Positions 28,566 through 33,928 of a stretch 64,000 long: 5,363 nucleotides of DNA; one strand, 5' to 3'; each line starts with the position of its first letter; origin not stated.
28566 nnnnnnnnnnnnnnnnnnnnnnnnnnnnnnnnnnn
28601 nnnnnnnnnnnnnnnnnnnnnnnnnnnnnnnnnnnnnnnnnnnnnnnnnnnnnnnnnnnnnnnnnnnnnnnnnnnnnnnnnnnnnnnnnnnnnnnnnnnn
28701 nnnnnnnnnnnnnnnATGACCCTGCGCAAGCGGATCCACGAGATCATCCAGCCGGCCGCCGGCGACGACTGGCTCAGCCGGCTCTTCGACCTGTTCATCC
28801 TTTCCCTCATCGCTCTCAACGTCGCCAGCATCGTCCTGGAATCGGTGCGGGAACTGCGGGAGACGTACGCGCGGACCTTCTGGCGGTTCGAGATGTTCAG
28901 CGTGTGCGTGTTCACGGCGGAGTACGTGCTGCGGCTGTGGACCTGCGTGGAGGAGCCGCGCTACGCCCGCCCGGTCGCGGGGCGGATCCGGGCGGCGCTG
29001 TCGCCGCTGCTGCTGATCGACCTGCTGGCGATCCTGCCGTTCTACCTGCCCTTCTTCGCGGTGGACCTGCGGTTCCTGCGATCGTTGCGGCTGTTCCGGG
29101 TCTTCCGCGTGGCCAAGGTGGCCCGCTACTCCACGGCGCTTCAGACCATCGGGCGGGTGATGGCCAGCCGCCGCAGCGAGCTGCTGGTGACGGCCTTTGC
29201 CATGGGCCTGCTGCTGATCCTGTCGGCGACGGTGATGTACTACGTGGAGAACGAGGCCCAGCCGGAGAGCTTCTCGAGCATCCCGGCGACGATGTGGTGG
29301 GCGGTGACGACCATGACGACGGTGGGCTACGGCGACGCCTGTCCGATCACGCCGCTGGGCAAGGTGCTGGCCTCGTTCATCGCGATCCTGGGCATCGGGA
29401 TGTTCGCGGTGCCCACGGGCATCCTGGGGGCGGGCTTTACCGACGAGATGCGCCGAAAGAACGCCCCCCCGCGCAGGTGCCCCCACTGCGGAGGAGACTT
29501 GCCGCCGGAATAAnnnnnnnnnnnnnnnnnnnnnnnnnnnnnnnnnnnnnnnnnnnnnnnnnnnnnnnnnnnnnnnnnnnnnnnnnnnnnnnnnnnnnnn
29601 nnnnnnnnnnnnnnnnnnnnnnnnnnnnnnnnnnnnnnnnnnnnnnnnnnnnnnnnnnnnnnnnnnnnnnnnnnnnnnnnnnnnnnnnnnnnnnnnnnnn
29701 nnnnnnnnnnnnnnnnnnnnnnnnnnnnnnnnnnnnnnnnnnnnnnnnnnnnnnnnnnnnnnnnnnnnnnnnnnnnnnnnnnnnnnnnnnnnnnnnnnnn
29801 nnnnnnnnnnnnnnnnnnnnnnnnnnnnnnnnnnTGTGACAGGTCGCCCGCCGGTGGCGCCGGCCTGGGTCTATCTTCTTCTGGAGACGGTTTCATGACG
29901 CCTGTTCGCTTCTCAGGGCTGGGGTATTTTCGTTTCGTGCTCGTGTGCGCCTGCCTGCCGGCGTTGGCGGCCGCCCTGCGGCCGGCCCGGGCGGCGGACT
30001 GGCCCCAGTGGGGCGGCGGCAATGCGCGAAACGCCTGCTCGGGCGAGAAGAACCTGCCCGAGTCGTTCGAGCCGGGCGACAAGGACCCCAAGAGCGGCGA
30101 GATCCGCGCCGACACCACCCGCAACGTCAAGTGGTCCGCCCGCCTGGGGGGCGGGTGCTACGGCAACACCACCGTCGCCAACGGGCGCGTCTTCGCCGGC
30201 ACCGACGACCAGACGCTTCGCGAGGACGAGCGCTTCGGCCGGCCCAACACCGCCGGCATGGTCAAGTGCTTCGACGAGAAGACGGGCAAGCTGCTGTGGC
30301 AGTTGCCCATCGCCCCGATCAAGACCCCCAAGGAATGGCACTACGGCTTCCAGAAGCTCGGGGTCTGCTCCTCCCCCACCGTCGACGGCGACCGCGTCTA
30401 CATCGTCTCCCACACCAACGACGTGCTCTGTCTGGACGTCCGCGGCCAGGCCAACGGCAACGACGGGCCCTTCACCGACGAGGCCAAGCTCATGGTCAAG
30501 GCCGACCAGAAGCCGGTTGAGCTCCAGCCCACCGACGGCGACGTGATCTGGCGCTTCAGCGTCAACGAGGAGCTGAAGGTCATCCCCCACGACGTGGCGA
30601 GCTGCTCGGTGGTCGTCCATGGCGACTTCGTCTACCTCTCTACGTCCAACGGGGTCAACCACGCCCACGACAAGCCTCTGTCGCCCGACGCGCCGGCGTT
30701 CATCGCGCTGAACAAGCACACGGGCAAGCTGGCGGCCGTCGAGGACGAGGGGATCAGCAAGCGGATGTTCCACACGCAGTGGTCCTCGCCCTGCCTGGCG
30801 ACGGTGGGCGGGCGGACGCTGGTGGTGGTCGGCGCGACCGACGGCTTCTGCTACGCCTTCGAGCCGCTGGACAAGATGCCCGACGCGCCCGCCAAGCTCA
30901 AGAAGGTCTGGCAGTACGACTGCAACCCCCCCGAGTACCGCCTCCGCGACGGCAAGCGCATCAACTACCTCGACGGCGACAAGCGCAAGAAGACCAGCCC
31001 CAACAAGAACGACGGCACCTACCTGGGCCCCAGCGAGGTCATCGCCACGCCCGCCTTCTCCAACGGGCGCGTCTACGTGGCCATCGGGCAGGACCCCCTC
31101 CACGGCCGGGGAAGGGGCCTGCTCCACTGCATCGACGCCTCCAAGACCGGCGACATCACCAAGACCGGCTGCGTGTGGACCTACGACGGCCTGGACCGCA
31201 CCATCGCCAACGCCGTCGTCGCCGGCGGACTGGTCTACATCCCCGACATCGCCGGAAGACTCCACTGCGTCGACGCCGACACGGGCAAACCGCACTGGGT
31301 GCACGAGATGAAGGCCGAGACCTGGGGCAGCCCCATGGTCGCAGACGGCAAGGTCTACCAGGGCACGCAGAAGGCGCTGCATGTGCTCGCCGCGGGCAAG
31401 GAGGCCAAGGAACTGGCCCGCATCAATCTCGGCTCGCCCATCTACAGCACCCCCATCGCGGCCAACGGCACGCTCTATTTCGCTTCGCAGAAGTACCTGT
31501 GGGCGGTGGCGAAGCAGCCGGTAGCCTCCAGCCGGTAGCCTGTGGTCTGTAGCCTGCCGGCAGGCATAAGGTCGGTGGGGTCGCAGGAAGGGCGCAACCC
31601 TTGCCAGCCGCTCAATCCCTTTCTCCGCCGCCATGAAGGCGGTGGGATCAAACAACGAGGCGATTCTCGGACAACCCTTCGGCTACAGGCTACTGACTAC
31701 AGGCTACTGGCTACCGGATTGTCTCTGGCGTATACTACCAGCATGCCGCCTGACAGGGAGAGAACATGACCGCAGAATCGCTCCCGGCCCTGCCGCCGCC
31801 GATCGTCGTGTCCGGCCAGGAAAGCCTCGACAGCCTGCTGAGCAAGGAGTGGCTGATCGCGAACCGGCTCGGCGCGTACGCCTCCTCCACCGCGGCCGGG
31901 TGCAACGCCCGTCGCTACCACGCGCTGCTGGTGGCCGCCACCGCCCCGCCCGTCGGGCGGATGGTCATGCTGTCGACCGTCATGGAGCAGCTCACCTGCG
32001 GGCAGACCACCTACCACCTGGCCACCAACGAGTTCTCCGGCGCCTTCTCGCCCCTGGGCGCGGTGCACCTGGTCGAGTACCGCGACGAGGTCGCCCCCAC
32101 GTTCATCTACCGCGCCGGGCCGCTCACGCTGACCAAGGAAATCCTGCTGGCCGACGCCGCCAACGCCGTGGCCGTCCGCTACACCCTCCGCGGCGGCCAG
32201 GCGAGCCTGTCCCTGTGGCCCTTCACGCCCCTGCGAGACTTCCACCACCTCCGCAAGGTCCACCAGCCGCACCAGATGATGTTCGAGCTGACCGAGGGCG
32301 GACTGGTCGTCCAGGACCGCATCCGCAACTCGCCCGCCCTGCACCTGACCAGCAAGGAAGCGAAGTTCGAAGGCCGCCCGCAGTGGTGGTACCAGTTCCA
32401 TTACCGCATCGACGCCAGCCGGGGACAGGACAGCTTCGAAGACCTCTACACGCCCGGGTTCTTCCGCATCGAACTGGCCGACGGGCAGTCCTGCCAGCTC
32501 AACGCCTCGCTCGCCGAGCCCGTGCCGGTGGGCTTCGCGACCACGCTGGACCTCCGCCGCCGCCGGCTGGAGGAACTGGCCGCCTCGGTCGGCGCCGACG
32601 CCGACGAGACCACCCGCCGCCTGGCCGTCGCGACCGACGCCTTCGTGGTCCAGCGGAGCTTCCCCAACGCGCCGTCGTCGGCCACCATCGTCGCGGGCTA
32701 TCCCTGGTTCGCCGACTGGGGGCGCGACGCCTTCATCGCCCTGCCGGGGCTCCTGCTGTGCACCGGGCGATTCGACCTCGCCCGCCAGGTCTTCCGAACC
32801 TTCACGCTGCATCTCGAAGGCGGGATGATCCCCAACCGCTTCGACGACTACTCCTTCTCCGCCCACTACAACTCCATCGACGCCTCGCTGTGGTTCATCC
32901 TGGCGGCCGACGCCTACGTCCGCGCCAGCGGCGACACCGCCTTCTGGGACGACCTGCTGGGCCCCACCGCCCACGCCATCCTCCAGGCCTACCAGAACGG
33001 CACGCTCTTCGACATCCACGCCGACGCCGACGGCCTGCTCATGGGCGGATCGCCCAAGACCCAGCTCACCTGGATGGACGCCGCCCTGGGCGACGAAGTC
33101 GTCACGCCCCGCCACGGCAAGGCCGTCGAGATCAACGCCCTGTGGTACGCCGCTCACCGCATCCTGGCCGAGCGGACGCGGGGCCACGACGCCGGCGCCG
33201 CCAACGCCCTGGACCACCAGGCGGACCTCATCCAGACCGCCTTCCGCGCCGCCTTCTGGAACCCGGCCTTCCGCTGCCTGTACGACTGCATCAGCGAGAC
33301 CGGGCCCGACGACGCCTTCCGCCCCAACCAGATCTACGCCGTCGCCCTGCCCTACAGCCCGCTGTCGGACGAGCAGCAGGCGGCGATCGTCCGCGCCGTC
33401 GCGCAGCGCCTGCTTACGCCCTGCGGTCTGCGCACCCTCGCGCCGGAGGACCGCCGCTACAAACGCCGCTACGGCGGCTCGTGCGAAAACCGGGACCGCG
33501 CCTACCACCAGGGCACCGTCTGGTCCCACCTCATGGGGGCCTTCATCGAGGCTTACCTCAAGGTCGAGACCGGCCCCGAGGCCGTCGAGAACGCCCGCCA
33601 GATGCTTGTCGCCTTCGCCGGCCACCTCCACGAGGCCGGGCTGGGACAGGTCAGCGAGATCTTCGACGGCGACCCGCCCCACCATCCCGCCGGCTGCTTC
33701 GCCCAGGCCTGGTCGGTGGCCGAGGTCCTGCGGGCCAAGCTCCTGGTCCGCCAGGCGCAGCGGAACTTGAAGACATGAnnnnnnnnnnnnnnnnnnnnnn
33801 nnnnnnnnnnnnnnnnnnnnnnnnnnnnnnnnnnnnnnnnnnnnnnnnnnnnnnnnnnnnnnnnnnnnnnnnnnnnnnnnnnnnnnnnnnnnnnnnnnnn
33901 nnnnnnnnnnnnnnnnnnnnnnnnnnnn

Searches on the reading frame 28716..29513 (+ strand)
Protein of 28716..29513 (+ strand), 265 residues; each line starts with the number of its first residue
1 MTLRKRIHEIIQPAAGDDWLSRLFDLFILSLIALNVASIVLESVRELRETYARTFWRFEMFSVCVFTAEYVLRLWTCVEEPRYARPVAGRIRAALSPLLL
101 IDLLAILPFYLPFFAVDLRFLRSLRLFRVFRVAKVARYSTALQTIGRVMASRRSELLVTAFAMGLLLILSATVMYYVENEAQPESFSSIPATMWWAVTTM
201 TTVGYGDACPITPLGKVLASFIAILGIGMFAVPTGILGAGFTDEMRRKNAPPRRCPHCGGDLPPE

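Call 89: search_protein_families(library=pfam, proteins=[window:28716-29513:+], max_evalue=0.00001)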
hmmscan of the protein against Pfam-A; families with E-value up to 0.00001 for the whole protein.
window:28716-29513:+ (265 aa): 2 families
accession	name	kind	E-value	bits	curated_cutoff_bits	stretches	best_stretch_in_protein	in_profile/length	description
PF00520.37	Ion_trans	-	1.6e-31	109.8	25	1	22-247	2-239/241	Ion transport protein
PF07885.22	Ion_trans_2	-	7.3e-16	58.3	22.5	1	165-239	4-75/79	Ion channel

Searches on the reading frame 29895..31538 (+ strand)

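Call 89: search_protein_families(library=pfam, proteins=[window:29895-31538:+], max_evalue=0.00001)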
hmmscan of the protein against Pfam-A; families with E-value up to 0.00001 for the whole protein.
window:29895-31538:+ (547 aa): 3 families
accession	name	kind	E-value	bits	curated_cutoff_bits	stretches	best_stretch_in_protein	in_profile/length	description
PF13360.13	PQQ_2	-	1.4e-23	84.2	27.6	2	437-494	29-83/233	Outer membrane protein assembly factor BamB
PF13570.13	Beta-prop_ACSF4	-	6.8e-16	59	133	1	420-531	119-233/329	Beta-alanine-activating enzyme, beta-propeller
PF01011.28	PQQ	-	5.3e-06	25.8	26.7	0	438-477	51-90/595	Glucose/ethanol/alcohol dehydrogenase, beta-propeller domain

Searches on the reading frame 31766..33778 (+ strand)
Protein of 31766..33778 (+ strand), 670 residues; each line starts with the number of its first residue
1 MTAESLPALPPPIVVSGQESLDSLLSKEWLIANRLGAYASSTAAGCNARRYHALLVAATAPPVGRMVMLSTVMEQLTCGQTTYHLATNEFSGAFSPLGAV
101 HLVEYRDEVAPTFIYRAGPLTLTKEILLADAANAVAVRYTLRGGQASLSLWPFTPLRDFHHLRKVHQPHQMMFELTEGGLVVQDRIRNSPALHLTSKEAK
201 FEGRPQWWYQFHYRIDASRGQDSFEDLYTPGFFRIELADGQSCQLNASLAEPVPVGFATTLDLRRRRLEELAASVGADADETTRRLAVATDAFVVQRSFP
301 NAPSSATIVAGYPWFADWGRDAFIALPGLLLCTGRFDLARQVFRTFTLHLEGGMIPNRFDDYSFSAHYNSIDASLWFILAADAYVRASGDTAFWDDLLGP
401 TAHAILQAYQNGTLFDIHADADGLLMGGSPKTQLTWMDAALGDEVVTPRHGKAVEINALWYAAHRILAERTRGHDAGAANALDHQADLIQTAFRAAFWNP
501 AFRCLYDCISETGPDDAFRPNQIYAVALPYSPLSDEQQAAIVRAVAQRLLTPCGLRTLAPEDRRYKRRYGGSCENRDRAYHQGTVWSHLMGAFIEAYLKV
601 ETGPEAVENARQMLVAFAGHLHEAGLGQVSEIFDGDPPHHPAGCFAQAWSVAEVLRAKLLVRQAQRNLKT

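Call 90: search_protein_families(library=pfam, proteins=[window:31766-33778:+], max_evalue=0.00001)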
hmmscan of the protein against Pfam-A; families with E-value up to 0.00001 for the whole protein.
window:31766-33778:+ (670 aa): 3 families
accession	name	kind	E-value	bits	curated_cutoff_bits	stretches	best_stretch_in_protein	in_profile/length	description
PF06202.20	GDE_C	-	5.3e-117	391.3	21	1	289-656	2-367/367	Amylo-alpha-1,6-glucosidase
PF12439.13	GDE_N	-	1.1e-61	208.6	27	1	27-242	1-217/219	Glycogen debranching enzyme N terminal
PF12899.13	Glyco_hydro_100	-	4e-06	26.2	23.6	0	536-662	307-433/435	Alkaline and neutral invertase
